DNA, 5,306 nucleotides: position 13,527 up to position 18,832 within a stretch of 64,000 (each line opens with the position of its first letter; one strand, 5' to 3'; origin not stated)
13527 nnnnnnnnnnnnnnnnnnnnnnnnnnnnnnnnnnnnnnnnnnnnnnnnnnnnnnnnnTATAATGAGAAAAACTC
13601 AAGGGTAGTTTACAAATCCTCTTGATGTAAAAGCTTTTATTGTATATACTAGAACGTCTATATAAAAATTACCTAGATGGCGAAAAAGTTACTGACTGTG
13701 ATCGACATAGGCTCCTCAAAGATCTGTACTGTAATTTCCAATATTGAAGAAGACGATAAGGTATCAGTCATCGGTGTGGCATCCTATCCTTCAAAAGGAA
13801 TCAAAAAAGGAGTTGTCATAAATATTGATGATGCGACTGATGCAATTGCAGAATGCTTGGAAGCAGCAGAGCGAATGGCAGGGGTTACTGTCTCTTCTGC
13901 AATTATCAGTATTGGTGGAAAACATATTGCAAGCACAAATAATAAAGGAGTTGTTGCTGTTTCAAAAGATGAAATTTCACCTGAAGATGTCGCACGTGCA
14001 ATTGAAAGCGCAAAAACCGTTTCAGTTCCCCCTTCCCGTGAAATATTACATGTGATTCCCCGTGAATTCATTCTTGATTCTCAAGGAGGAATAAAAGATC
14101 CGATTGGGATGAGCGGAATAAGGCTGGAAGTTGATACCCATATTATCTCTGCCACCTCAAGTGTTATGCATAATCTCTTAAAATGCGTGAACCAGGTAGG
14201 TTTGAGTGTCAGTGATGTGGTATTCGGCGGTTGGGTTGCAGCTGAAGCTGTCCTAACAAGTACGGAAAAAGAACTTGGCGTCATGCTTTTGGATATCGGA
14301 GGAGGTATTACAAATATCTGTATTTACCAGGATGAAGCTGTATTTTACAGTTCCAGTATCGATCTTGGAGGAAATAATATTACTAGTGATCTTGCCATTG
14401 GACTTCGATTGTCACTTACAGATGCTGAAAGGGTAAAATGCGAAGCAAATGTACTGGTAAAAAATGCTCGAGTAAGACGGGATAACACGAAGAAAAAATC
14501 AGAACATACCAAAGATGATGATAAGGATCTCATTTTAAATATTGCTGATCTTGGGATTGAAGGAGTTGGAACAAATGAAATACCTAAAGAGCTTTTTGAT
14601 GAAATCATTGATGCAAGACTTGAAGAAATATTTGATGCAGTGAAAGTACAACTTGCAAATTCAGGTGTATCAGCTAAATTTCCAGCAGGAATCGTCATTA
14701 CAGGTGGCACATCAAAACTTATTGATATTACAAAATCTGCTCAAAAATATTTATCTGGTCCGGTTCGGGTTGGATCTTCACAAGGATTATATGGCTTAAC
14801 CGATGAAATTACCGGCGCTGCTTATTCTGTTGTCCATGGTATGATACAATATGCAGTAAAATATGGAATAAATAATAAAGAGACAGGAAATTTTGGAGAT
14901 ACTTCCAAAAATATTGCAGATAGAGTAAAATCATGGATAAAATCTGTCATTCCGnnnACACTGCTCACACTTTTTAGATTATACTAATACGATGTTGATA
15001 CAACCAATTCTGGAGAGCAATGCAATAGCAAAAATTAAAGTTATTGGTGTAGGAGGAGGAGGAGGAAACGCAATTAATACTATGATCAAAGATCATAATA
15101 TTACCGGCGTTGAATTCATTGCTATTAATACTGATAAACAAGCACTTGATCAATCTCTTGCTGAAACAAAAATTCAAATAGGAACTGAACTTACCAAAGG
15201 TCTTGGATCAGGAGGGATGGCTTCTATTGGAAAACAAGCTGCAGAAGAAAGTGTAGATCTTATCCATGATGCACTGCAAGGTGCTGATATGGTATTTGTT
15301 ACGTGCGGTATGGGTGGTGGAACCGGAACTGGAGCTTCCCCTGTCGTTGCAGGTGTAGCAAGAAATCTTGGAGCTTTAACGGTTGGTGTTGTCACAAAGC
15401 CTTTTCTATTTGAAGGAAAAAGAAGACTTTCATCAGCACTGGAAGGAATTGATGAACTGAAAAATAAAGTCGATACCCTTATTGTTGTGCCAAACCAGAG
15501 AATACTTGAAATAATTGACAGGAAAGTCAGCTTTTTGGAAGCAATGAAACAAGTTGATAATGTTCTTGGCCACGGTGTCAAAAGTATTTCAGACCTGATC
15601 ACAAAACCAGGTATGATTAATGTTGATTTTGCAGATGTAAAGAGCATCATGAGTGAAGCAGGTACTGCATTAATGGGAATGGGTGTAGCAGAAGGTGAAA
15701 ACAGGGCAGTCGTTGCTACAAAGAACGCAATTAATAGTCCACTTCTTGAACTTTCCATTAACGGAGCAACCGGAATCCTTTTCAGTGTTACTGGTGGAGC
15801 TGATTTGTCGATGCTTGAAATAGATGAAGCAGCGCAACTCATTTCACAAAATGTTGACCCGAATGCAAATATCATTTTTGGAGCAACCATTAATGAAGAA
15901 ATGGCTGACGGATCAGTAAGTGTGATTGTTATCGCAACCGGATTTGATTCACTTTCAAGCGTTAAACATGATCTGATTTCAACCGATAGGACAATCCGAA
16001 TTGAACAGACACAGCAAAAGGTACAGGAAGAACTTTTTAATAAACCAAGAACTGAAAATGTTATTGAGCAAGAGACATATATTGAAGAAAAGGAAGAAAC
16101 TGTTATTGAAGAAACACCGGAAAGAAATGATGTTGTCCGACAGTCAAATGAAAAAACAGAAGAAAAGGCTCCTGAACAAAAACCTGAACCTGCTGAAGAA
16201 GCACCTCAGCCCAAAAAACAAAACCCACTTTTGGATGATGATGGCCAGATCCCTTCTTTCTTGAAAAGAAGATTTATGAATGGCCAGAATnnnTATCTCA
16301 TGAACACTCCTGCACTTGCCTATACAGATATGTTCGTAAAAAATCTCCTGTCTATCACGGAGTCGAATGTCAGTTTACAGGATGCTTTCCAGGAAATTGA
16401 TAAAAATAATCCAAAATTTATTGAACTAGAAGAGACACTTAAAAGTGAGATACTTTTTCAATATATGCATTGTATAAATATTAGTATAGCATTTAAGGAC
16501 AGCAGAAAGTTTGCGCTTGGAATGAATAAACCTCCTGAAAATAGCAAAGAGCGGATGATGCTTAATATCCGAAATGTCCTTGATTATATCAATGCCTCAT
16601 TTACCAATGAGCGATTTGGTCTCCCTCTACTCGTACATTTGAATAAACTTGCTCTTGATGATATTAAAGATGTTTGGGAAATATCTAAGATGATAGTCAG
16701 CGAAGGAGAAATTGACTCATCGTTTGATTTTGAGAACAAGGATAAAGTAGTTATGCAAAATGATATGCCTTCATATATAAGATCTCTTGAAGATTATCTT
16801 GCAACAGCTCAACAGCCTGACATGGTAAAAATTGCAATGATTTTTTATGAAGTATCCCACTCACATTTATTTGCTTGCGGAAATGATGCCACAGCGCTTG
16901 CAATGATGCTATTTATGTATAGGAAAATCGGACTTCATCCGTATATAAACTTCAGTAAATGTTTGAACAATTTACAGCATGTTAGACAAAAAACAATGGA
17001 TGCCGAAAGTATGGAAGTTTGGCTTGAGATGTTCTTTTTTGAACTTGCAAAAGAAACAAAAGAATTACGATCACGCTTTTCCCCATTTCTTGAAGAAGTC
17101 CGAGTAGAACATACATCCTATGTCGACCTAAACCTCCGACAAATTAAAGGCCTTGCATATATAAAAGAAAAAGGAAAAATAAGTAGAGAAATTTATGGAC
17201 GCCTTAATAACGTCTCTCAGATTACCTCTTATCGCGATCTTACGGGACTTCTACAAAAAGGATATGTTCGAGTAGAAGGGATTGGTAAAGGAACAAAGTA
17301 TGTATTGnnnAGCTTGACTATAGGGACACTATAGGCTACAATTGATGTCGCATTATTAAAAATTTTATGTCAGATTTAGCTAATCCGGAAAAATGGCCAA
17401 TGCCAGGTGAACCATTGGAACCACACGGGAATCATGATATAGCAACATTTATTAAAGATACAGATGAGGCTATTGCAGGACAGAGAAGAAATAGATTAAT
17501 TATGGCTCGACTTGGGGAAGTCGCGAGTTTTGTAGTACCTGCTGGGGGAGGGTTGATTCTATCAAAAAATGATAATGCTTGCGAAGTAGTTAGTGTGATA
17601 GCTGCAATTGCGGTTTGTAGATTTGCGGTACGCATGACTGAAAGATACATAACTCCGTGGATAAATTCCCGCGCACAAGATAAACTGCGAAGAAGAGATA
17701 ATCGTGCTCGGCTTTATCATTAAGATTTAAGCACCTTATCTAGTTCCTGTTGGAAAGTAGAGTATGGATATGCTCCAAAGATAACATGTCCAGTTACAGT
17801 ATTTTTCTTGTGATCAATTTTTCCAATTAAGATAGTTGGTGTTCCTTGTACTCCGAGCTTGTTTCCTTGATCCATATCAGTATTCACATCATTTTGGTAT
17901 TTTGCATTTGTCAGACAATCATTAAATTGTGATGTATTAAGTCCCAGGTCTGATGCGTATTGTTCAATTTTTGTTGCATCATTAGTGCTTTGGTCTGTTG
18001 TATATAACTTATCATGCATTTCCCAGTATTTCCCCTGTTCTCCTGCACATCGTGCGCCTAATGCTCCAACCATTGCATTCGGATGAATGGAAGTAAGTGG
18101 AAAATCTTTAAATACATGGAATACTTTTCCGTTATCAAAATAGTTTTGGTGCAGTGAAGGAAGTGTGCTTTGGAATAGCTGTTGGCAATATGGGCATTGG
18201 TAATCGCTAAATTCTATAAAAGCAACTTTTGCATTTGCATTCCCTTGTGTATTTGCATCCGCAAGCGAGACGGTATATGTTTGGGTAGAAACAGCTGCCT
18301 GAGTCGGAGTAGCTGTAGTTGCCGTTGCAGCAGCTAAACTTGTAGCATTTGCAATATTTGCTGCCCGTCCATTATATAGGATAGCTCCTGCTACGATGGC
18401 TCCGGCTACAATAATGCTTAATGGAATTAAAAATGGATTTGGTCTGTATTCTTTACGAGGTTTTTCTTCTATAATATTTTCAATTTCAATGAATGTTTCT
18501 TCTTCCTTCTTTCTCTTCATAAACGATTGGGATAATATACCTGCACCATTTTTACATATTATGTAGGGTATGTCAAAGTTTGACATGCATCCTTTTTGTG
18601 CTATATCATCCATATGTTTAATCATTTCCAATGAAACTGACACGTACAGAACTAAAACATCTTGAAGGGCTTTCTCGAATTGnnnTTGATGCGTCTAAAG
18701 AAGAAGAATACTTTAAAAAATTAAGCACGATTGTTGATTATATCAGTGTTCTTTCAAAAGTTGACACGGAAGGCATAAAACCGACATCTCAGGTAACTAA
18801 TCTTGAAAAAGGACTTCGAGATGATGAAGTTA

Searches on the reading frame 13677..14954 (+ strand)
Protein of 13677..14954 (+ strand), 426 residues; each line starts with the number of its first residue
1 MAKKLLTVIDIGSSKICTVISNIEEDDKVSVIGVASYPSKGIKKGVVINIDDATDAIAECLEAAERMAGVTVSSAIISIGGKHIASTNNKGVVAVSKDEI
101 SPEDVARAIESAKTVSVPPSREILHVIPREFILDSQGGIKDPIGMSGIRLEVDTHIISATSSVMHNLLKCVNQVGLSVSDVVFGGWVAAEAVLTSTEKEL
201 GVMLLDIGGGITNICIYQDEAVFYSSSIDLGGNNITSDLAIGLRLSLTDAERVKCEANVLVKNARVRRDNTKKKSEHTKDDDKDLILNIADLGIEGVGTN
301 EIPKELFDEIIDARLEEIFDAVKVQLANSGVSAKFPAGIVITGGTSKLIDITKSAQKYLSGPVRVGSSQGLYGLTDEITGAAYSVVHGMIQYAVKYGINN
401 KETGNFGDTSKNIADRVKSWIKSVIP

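Call 78: search_protein_families(library=pfam, proteins=[window:13677-14954:+], max_evalue=0.0001)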
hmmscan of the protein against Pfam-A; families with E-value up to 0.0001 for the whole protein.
window:13677-14954:+ (426 aa): 5 families
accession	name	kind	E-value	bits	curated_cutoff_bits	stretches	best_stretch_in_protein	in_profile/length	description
PF02491.25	SHS2_FTSA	-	2.8e-31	108.1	25.4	1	81-157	1-78/79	SHS2 domain inserted in FTSA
PF14450.12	FtsA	-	1.3e-30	106.8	31.8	2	203-388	1-127/127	Cell division protein FtsA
PF06723.19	MreB_Mbl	-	1.9e-07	30.7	27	1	196-367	141-305/327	MreB/Mbl protein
PF11104.14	PilM_2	-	5.2e-07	29.3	27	1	191-258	171-238/340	Type IV pilus assembly protein PilM;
PF06277.17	EutA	-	4.7e-05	22.9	27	1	191-239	134-182/475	Ethanolamine utilisation protein EutA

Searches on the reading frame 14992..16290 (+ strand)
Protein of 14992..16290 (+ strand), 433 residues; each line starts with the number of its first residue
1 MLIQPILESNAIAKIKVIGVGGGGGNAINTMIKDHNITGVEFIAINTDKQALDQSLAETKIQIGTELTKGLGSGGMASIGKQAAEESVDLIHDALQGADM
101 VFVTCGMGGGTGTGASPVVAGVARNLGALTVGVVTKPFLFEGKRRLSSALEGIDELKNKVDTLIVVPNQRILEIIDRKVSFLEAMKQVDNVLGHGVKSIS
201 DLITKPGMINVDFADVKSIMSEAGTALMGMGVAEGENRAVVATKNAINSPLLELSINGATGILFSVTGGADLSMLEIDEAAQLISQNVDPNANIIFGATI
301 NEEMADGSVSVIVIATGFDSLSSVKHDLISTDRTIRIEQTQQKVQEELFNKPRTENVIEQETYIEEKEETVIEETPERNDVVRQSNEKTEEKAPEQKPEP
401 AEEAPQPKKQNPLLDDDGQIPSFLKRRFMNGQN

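Call 78: search_protein_families(library=pfam, proteins=[window:14992-16290:+], max_evalue=0.0001)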
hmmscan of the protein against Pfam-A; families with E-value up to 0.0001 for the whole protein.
window:14992-16290:+ (433 aa): 2 families
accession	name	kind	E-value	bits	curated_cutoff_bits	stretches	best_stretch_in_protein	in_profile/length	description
PF00091.31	Tubulin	-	5.1e-50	170.8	33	1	14-176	1-190/190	Tubulin/FtsZ family, GTPase domain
PF12327.13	FtsZ_C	-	1.8e-31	108.7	27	1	224-319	1-95/95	FtsZ family, C-terminal domain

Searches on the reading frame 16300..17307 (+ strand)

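Call 78: search_protein_families(library=pfam, proteins=[window:16300-17307:+], max_evalue=0.0001)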
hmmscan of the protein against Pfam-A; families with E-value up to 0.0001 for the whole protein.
window:16300-17307:+ (336 aa): 1 family
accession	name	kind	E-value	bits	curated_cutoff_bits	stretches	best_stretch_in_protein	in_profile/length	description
PF02661.23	Fic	-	1.4e-05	26.2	24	1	152-206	38-92/93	Fic/DOC family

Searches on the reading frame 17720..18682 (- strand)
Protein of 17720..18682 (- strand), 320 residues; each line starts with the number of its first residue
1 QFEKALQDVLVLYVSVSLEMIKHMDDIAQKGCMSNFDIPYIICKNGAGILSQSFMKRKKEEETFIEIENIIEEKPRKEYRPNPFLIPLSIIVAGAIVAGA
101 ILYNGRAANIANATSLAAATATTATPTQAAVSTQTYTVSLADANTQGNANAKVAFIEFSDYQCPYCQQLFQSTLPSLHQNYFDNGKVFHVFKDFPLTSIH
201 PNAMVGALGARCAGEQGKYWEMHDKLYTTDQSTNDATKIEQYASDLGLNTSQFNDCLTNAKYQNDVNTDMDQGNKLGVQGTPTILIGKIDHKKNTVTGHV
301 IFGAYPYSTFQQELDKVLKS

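Call 78: search_protein_families(library=pfam, proteins=[window:17720-18682:-], max_evalue=0.0001)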
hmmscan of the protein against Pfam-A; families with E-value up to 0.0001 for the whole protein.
window:17720-18682:- (320 aa): 3 families
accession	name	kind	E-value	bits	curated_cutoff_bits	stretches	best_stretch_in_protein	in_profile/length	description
PF13462.12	Thioredoxin_4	-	9.1e-30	104.5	23.2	1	145-291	7-150/165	Thioredoxin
PF01323.26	DSBA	-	1.1e-18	68.2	25.6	1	156-314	3-190/191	DSBA-like thioredoxin domain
PF13098.12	Thioredoxin_2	-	4e-08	34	27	1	150-312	4-102/104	Thioredoxin-like domain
